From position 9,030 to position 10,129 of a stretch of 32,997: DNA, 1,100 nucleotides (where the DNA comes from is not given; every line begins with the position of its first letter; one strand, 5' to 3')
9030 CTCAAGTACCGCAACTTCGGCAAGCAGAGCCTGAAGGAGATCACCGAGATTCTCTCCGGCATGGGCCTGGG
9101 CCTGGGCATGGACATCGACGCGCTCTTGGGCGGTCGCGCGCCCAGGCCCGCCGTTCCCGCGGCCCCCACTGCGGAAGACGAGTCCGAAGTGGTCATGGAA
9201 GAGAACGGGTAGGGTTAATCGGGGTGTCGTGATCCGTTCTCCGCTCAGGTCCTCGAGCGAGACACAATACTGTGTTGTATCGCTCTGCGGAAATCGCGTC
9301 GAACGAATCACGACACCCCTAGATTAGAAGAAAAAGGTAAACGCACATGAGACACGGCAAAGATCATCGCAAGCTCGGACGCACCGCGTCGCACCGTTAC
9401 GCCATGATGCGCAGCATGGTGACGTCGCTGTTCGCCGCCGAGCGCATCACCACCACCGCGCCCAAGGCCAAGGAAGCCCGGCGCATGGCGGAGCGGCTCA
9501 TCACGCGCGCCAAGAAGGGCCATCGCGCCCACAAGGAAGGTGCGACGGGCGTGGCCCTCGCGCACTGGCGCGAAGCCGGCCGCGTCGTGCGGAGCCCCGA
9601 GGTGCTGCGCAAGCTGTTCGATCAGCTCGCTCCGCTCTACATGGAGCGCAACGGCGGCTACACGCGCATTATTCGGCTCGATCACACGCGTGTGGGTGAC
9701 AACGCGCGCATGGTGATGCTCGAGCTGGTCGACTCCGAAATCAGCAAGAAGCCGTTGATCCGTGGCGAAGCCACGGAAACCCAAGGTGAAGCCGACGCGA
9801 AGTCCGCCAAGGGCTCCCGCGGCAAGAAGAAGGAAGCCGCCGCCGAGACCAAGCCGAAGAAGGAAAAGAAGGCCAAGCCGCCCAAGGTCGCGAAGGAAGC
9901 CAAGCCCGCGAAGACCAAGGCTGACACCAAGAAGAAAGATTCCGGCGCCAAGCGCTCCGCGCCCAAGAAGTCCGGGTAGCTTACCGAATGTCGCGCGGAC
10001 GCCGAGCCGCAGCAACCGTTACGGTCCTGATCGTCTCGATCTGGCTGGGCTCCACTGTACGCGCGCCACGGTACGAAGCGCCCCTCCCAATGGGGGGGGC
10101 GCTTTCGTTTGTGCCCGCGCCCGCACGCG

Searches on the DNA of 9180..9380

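Call 9: search_rna_families(source=window, start=9180, end=9380, threshold=evalue, max_evalue=10, show_alignments=2)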
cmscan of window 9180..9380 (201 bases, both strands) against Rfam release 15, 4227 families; matches with E-value up to 10: 5.
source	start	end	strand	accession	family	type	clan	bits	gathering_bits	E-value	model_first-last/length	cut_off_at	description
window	9216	9329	-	RF00391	RtT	Cis-reg;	-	17.7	45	0.31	1-130/130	no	RtT RNA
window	9218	9322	+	RF03728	MIR1511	Gene; miRNA;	-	15.5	100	2.2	1-85/85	no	MIR1511 microRNA precursor family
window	9218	9322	-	RF03728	MIR1511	Gene; miRNA;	-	15.4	100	2.3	1-85/85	no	MIR1511 microRNA precursor family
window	9238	9300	-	RF01538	TB11Cs3H1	Gene; snRNA; snoRNA; HACA-box;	-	15.2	50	1.1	1-72/72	no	Trypanosomatid snoRNA TB11Cs3H1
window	9242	9300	+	RF03347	mir-2816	Gene; miRNA;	-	13.9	49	3.6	1-74/74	no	mir-2816 microRNA precursor family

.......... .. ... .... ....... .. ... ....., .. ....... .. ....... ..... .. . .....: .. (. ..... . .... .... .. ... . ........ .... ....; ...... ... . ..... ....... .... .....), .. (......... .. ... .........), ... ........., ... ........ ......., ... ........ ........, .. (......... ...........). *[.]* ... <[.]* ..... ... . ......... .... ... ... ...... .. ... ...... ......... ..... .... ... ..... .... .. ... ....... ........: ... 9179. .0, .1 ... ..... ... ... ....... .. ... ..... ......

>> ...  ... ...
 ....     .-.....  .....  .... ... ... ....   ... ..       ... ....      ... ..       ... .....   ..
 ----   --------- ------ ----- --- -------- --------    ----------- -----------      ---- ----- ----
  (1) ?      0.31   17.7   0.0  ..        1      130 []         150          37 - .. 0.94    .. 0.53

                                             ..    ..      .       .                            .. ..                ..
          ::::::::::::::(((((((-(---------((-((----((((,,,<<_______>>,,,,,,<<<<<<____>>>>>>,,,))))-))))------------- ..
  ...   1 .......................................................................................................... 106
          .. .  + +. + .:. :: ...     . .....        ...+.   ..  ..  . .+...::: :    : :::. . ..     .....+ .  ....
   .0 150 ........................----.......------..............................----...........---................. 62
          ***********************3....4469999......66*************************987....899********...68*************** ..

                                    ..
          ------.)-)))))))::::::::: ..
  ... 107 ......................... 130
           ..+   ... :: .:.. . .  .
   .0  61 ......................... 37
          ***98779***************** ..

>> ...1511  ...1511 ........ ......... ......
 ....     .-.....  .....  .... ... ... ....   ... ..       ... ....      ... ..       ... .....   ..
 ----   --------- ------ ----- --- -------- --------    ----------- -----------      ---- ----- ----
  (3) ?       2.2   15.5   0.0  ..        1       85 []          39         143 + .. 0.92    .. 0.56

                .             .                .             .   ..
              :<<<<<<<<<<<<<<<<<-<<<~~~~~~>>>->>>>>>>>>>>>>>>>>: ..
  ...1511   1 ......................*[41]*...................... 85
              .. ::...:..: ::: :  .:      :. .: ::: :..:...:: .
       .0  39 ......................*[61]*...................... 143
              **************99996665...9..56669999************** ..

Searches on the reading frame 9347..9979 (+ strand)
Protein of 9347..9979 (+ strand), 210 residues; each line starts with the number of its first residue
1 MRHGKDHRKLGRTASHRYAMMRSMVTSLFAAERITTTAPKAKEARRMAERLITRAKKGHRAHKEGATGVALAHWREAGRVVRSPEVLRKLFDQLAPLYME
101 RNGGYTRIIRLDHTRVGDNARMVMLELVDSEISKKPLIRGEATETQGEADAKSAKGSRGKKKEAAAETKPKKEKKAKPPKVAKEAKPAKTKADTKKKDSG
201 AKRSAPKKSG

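Call 10: find_encoding_contigs(protein=window:9347-9979:+, flank=10000, max_places=6)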
Protein window:9347-9979:+ (210 aa): 1 contig read that carries it; 1 place shown.
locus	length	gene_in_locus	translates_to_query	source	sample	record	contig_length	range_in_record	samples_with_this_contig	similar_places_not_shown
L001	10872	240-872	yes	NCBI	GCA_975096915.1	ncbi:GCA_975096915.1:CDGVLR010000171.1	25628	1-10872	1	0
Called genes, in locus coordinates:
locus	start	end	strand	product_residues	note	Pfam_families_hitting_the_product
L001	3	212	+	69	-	?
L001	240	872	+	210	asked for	PF01196:Ribosomal_L17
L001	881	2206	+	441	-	PF02638:GHL10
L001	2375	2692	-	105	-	-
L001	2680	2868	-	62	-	-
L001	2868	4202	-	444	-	PF13229:Beta_helix (weak), PF02415:Chlam_PMP (faint)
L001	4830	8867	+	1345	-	PF13229:Beta_helix (weak), PF13860:FlgD_ig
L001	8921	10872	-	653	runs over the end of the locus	PF07721:TPR_4 (faint), PF13424:TPR_12 (faint), PF13428:TPR_14 (faint), PF13432:TPR_16 (faint), PF13174:TPR_6 (faint), PF13431:TPR_17 (faint), PF14559:TPR_19 (faint)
